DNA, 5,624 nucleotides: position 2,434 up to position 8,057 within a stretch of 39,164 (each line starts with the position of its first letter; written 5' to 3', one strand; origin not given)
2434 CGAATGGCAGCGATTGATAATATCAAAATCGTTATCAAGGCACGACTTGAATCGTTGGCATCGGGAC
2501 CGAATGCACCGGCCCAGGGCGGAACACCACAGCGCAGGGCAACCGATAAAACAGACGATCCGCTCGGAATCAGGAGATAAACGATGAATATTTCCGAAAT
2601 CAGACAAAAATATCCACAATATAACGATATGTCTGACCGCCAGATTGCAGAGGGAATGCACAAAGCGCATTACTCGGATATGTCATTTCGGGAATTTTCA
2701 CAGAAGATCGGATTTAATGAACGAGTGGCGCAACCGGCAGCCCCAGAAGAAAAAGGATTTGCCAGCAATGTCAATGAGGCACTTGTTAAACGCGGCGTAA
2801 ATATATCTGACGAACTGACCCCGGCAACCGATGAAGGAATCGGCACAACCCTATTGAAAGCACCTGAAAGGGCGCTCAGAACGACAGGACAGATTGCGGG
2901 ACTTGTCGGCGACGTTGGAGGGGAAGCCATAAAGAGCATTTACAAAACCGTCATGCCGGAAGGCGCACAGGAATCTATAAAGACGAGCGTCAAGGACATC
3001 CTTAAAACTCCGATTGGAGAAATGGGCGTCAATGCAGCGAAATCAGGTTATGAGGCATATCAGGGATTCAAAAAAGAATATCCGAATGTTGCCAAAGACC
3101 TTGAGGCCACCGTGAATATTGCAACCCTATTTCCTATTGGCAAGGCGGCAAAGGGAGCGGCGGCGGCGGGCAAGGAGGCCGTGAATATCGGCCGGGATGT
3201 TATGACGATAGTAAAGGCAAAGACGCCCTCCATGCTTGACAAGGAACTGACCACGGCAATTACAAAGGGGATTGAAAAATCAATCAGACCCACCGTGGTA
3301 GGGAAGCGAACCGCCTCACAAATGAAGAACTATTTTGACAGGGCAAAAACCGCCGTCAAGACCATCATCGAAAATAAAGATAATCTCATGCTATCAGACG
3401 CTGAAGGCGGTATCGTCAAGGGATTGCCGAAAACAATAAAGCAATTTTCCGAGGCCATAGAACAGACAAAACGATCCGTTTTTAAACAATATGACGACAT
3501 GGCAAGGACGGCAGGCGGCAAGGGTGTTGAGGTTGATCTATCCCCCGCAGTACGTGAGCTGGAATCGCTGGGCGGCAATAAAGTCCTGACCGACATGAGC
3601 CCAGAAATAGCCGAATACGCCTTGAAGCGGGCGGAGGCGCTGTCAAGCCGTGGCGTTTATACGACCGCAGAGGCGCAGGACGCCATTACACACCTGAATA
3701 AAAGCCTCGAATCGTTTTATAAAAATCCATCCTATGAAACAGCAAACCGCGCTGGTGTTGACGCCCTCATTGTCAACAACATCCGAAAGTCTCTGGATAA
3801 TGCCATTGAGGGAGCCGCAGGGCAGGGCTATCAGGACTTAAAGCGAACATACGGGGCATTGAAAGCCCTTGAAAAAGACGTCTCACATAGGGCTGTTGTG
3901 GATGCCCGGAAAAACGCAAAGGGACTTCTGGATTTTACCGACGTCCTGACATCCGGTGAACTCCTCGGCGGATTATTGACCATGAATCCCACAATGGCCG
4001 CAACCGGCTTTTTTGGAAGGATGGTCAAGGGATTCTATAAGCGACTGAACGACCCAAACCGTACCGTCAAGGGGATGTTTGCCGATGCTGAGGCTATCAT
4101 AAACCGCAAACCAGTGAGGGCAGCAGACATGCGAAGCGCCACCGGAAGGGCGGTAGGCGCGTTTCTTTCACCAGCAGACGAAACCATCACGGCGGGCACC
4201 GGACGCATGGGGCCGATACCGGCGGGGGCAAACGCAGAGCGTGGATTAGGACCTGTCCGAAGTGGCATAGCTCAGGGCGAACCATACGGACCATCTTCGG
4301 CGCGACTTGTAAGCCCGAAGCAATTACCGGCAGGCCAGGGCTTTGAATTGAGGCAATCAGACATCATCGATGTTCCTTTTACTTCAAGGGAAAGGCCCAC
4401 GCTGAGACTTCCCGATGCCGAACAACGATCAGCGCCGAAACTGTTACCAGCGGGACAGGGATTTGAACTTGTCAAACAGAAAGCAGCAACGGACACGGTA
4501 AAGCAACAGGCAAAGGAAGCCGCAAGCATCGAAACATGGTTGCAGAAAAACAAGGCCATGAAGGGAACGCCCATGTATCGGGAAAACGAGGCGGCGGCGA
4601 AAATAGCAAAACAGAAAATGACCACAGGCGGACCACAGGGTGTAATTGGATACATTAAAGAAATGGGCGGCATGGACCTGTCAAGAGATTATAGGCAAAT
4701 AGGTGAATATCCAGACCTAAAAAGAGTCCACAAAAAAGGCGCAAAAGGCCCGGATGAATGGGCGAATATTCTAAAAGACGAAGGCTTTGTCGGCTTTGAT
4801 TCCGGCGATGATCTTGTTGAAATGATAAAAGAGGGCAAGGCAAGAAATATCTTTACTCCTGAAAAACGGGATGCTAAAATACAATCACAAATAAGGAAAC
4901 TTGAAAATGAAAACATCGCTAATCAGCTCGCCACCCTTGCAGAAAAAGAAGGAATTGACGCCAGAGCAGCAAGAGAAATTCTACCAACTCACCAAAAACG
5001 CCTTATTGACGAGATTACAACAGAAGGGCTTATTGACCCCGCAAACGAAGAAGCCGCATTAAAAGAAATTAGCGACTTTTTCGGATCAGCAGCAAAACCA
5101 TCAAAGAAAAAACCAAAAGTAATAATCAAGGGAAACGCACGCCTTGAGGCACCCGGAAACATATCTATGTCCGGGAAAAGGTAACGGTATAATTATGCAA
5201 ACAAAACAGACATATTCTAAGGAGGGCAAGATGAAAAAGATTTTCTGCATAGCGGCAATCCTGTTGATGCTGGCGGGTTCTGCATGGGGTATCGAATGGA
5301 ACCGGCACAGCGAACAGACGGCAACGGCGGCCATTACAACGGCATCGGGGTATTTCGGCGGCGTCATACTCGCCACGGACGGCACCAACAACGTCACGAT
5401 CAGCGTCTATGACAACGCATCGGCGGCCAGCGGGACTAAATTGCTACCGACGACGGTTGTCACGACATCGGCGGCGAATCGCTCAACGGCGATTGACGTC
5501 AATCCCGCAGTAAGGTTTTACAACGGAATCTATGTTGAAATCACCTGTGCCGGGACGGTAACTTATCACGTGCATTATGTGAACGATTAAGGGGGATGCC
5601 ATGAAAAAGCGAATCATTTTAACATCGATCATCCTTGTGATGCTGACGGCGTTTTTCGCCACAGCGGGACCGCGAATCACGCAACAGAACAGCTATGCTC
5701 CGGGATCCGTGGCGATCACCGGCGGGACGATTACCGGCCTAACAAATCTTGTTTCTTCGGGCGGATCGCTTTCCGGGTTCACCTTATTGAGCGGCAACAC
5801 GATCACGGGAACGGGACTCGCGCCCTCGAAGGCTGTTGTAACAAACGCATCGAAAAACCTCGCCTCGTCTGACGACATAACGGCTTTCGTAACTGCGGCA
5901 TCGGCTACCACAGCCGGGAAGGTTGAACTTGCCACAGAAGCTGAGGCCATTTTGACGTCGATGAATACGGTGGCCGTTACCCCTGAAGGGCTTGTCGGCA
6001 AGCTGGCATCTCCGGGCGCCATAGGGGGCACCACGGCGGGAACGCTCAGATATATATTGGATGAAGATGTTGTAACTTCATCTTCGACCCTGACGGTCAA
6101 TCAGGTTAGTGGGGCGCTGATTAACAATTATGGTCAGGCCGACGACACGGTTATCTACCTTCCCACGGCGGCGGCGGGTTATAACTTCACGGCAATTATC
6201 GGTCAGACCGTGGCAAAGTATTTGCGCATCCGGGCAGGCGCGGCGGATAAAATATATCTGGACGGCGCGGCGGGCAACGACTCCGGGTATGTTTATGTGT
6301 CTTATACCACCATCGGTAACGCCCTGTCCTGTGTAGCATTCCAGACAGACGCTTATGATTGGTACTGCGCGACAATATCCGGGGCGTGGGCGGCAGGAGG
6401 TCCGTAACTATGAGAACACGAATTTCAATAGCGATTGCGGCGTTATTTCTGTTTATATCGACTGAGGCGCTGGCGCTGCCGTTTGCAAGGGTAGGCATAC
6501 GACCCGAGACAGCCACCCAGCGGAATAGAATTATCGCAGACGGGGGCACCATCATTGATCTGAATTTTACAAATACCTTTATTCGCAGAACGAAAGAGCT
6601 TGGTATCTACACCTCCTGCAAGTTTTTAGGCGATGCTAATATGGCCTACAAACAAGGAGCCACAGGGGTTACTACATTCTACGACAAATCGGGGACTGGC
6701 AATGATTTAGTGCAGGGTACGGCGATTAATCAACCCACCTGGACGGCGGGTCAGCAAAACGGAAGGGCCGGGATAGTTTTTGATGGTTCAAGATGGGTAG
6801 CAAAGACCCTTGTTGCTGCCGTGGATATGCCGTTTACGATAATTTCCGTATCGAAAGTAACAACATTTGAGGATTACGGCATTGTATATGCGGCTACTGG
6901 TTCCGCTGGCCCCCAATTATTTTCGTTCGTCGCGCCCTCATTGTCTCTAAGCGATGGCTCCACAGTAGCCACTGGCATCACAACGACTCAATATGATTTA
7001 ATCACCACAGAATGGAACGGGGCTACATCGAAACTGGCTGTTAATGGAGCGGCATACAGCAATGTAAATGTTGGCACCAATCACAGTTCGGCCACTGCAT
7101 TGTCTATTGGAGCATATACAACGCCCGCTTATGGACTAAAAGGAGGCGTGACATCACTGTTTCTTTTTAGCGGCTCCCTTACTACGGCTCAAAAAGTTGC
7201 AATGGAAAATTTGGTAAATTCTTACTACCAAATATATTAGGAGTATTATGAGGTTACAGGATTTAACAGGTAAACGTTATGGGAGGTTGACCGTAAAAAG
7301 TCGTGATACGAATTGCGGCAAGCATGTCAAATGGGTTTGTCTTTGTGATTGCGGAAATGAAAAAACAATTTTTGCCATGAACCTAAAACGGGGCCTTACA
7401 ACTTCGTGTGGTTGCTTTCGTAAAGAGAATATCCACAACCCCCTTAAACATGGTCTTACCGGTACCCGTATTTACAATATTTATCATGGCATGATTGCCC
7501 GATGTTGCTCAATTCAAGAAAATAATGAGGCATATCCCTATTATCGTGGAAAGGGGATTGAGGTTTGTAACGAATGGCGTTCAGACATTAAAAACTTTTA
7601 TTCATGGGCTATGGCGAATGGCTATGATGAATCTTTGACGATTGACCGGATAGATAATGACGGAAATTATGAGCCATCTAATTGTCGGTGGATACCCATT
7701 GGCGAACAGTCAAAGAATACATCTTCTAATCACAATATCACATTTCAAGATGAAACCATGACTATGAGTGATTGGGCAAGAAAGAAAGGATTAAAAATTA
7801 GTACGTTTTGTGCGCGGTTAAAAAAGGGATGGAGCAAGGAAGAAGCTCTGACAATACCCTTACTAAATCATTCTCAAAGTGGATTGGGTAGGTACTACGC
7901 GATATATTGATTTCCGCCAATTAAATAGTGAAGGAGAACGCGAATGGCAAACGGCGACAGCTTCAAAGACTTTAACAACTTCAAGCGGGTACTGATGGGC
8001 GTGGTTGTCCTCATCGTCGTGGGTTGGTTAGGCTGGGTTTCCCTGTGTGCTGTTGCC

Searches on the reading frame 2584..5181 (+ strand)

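Call 26: search_protein_families(library=phrogs, proteins=[window:2584-5181:+], max_evalue=0.001)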
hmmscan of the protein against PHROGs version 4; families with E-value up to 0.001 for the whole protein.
window:2584-5181:+ (866 aa): 1 family
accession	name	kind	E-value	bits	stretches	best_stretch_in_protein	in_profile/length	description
phrog_10691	-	unknown function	1.2e-08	32.8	1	2-55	5-58/3925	-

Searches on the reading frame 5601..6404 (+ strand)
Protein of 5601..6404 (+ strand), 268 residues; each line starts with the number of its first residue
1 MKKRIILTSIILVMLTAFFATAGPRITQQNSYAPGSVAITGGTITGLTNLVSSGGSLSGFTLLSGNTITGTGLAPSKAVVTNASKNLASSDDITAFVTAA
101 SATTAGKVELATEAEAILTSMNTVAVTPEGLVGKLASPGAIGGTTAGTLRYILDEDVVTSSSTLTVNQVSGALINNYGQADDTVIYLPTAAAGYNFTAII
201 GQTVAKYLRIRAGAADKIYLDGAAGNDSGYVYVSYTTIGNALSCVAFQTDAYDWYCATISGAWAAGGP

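Call 26: search_protein_families(library=phrogs, proteins=[window:5601-6404:+], max_evalue=0.001)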
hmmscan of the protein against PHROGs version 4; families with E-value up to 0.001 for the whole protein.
window:5601-6404:+ (268 aa): 1 family
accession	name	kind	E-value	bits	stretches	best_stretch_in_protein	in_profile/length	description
phrog_910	-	tail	2.2e-06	28.2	1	80-163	29-114/497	tail collar fiber protein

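Call 46: search_protein_families(library=pfam, proteins=[window:5601-6404:+], max_evalue=0.001)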
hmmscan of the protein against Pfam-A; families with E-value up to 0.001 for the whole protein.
window:5601-6404:+ (268 aa): 0 families

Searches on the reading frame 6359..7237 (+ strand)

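Call 26: search_protein_families(library=phrogs, proteins=[window:6359-7237:+], max_evalue=0.001)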
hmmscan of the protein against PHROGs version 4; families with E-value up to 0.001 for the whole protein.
window:6359-7237:+ (293 aa): 1 family
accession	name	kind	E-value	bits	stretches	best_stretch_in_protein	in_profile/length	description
phrog_10356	-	head and packaging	9.1e-12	44.9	1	92-292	393-624/852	virion structural protein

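Call 46: search_protein_families(library=pfam, proteins=[window:6359-7237:+], max_evalue=0.001)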
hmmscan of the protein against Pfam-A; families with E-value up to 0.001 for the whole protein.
window:6359-7237:+ (293 aa): 0 families

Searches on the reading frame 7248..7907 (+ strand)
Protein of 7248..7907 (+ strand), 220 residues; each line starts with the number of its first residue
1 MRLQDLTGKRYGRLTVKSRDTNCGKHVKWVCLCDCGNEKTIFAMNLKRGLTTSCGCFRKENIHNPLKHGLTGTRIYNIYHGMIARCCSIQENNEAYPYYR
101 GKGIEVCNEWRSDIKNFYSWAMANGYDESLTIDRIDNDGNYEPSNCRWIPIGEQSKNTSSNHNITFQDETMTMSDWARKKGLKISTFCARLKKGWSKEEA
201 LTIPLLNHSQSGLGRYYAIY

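Call 26: search_protein_families(library=phrogs, proteins=[window:7248-7907:+], max_evalue=0.001)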
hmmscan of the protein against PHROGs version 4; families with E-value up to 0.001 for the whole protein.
window:7248-7907:+ (220 aa): 9 families
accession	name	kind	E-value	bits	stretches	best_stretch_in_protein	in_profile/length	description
phrog_374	-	DNA, RNA and nucleotide metabolism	2.7e-66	225.6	1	2-203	193-398/617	HNH endonuclease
phrog_3377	-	DNA, RNA and nucleotide metabolism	3.9e-53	181.2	1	67-204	6-140/196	HNH endonuclease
phrog_8790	-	DNA, RNA and nucleotide metabolism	2.2e-28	100.8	1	61-200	11-141/241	restriction endonuclease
phrog_2081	-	DNA, RNA and nucleotide metabolism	9.2e-25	88.7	1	32-193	54-238/433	HNH endonuclease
phrog_953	-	DNA, RNA and nucleotide metabolism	9.2e-17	62.4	1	68-150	217-297/420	HNH endonuclease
phrog_22195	-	unknown function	2.2e-07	31.8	1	4-61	8-62/148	-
phrog_1065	-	unknown function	3.8e-07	31.2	1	157-210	52-97/192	-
phrog_925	-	DNA, RNA and nucleotide metabolism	0.0004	21.1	0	166-183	13-30/67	HTH DNA binding protein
phrog_18493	-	unknown function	0.00076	20.5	0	3-59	57-111/136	-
